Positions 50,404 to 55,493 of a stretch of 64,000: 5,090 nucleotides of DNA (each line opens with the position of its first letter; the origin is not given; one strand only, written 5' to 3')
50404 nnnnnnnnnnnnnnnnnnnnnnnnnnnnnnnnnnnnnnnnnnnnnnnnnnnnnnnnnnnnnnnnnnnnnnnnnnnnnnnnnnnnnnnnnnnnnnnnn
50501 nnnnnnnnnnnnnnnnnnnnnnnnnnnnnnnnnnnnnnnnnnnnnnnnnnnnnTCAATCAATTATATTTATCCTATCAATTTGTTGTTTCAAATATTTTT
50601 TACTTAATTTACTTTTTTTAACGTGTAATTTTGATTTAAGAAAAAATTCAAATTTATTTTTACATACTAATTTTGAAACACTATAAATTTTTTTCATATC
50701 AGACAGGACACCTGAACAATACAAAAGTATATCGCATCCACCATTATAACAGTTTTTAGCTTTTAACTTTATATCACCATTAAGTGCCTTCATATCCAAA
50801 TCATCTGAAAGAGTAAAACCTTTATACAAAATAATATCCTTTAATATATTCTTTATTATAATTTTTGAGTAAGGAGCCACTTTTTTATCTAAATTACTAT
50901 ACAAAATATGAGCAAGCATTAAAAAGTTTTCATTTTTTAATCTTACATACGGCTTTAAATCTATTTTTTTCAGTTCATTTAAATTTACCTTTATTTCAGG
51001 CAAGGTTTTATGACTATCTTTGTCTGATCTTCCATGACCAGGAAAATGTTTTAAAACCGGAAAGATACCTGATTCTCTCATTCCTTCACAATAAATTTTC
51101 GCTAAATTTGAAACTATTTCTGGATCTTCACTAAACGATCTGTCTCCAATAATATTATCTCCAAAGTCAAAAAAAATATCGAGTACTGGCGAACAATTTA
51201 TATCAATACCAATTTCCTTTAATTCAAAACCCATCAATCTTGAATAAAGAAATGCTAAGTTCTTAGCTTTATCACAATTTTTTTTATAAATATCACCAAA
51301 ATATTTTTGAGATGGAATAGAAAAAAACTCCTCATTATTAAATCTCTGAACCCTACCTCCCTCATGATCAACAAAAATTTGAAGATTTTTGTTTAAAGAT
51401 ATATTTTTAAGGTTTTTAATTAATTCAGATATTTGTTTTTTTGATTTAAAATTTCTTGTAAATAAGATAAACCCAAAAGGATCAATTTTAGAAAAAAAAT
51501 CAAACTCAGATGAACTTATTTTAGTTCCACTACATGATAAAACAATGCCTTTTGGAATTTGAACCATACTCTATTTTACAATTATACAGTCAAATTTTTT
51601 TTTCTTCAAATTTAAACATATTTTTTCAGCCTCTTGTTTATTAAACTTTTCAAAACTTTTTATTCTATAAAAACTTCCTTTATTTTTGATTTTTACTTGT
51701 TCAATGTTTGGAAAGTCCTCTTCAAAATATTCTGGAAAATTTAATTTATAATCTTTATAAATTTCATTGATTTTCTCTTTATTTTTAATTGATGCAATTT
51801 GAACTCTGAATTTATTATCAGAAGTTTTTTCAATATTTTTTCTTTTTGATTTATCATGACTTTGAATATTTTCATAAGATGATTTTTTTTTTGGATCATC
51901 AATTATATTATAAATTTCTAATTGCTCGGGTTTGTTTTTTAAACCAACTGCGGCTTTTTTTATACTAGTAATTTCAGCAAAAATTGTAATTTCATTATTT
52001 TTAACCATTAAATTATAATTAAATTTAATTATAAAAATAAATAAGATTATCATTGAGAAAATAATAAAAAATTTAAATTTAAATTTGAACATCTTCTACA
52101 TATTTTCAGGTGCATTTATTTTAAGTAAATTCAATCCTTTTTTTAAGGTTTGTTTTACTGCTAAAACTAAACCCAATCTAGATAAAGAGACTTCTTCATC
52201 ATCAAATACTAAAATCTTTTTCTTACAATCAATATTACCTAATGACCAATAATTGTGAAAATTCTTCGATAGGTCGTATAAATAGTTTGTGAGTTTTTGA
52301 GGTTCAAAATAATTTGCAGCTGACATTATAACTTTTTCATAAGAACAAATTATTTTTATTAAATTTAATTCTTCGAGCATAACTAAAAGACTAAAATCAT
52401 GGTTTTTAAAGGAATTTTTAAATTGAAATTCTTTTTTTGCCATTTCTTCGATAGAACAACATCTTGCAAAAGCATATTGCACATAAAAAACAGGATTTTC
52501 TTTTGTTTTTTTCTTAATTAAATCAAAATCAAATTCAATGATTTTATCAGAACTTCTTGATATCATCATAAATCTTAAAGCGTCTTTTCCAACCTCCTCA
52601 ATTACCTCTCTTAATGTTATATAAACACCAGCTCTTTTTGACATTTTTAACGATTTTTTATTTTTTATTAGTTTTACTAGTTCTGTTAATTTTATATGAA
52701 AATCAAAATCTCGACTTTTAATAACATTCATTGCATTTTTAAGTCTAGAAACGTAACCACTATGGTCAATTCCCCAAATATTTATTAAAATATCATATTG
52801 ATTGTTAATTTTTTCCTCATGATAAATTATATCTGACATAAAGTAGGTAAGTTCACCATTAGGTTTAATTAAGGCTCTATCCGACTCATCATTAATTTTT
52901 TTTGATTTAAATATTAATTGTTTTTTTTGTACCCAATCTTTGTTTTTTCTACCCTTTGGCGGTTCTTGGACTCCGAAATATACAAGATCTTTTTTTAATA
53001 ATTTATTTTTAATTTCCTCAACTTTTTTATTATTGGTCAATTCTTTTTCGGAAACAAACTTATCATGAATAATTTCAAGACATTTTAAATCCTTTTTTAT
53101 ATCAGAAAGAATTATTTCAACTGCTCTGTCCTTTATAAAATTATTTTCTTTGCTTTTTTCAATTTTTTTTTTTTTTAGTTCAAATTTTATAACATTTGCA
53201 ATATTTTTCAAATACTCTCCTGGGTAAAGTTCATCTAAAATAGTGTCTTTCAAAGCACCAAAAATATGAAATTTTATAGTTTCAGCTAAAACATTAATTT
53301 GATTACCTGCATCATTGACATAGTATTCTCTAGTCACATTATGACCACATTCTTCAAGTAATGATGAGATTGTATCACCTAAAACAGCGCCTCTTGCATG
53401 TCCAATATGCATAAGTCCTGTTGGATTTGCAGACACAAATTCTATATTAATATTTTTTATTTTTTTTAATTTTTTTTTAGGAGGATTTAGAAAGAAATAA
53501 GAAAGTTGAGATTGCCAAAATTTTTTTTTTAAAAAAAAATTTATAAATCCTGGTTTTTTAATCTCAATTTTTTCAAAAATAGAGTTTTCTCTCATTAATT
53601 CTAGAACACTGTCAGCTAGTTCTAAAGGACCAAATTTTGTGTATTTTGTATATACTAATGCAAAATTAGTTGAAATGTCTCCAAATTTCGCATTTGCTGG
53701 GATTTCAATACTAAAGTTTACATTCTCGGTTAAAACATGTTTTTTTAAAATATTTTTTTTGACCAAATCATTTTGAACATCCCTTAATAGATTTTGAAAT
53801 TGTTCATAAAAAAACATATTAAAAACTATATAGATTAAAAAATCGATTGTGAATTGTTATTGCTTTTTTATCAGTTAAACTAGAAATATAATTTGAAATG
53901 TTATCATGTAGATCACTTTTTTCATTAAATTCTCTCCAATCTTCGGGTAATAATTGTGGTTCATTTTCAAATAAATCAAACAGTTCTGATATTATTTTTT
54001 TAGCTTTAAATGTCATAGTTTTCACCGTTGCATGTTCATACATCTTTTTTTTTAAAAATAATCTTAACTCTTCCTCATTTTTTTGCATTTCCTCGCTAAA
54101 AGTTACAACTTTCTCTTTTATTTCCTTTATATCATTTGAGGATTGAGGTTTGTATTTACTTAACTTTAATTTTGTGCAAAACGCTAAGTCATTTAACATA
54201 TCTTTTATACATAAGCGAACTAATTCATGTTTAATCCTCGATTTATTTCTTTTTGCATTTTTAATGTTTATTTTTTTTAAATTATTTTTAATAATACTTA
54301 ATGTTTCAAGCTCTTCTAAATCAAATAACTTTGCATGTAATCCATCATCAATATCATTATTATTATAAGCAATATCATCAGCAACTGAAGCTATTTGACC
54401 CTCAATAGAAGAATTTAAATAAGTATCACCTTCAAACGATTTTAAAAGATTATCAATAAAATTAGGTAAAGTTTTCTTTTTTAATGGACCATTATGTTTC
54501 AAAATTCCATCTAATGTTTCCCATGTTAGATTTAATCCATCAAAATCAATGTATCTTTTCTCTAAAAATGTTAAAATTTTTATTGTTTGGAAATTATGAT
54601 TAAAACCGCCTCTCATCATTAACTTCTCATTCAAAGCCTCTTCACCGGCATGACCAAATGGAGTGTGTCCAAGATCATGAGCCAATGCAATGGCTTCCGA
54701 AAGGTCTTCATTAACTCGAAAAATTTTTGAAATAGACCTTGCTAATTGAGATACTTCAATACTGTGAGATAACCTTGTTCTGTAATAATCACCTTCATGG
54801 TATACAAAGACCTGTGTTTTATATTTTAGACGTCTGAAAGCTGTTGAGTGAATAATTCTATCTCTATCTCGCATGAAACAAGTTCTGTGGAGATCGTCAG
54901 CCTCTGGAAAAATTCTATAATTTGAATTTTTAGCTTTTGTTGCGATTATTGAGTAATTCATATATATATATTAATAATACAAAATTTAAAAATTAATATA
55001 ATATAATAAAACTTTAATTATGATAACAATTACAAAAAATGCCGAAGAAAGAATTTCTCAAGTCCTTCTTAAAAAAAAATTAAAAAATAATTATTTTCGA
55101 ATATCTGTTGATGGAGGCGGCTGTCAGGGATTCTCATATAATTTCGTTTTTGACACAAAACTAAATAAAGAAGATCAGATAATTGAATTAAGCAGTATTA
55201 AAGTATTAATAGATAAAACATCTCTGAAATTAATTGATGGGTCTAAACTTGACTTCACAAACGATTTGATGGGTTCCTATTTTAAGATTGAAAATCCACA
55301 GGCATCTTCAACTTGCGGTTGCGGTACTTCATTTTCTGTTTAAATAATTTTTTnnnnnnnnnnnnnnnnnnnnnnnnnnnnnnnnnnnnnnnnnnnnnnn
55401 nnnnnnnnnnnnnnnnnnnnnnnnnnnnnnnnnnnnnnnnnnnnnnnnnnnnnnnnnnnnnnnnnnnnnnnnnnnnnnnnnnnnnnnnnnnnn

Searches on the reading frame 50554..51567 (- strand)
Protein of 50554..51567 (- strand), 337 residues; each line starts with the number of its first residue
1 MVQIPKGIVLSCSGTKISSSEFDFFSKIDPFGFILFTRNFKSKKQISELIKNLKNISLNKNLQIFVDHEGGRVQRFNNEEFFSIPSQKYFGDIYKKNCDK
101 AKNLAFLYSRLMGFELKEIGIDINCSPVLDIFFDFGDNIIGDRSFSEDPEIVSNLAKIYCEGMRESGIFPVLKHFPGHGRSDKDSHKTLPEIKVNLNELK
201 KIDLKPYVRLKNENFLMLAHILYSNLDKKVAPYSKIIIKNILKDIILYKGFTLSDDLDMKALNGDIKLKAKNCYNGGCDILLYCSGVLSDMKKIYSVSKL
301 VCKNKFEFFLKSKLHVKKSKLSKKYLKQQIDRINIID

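Call 11: search_protein_families(library=pfam, proteins=[window:50554-51567:-], max_evalue=0.001)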
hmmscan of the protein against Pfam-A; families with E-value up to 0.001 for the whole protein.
window:50554-51567:- (337 aa): 1 family
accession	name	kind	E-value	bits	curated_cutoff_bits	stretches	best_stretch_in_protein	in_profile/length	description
PF00933.27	Glyco_hydro_3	-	3.1e-52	178.4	27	1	32-297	31-295/316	Glycosyl hydrolase family 3 N terminal domain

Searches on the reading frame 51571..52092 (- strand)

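Call 11: search_protein_families(library=pfam, proteins=[window:51571-52092:-], max_evalue=0.001)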
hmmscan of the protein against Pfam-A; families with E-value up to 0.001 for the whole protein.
window:51571-52092:- (173 aa): 1 family
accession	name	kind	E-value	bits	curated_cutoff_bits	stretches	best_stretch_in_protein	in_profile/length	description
PF05036.18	SPOR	-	1.7e-07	31.9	21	1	93-173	3-76/76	SPOR domain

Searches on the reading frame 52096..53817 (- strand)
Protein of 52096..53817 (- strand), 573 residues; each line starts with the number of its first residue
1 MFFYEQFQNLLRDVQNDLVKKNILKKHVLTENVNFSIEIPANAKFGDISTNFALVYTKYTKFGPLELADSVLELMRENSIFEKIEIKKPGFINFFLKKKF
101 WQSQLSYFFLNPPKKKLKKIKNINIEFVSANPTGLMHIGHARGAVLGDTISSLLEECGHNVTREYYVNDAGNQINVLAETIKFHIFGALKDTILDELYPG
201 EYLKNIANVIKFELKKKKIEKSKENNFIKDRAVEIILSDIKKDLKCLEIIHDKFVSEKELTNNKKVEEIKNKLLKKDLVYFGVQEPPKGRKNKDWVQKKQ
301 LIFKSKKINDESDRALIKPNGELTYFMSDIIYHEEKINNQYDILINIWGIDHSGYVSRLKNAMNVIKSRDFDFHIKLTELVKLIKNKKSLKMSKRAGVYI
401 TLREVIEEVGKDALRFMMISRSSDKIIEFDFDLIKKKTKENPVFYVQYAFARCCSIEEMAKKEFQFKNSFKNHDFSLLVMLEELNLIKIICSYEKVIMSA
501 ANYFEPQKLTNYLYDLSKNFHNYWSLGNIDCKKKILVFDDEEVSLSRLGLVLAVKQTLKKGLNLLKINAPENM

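Call 11: search_protein_families(library=pfam, proteins=[window:52096-53817:-], max_evalue=0.001)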
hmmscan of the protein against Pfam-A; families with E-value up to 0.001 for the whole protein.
window:52096-53817:- (573 aa): 7 families
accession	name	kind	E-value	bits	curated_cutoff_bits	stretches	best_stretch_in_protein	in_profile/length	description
PF05746.21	DALR_1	-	3.6e-27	95.2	22.3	1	446-573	1-117/117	DALR anticodon binding domain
PF03485.21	Arg_tRNA_synt_N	-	5.1e-17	62.7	21.5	1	21-96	9-85/85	Arginyl tRNA synthetase N terminal domain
PF00750.26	tRNA-synt_1d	-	1.3e-11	44.5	23.3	1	115-429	14-317/349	tRNA synthetases class I (R), catalytic domain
PF01921.24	tRNA-synt_1f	-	1.2e-07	31.5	27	1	383-442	274-333/360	tRNA synthetases class I (K)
PF00133.28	tRNA-synt_1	-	5.9e-07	29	22.7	1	382-424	366-408/414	tRNA synthetases class I (I, L, M and V)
PF09334.17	tRNA-synt_1g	-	1.1e-05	24.9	20.1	0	388-433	324-368/391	tRNA synthetases class I (M)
PF01406.26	tRNA-synt_1e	-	5.5e-05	23.1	27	0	390-436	252-298/301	tRNA synthetases class I (C) catalytic domain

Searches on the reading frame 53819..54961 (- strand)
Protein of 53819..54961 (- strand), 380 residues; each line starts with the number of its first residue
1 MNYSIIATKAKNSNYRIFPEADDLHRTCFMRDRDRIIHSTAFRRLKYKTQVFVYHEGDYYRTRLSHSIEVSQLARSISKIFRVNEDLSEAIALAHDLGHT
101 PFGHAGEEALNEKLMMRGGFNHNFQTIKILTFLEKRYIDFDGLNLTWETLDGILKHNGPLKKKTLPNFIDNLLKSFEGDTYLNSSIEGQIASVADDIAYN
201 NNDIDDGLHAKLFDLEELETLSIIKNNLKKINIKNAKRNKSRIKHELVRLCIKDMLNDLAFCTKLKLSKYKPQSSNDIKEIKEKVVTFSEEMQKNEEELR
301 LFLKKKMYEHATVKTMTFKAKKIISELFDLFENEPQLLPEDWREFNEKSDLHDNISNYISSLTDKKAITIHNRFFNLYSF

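Call 24: search_protein_families(library=pfam, proteins=[window:53819-54961:-], max_evalue=0.001)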
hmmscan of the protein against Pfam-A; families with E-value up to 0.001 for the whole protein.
window:53819-54961:- (380 aa): 2 families
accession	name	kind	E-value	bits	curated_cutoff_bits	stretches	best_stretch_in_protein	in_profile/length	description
PF13286.11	HD_assoc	-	4.3e-20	72.5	22.2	1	286-373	1-91/91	Phosphohydrolase-associated domain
PF01966.28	HD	-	6.7e-15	55.8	22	1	63-198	1-114/116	HD domain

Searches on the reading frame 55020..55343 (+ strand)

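Call 24: search_protein_families(library=pfam, proteins=[window:55020-55343:+], max_evalue=0.001)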
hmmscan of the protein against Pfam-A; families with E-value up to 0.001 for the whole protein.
window:55020-55343:+ (107 aa): 1 family
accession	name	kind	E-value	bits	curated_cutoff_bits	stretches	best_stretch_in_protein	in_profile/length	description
PF01521.26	Fe-S_biosyn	-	1.2e-18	67.7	26.3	1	2-102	3-109/110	Iron-sulphur cluster biosynthesis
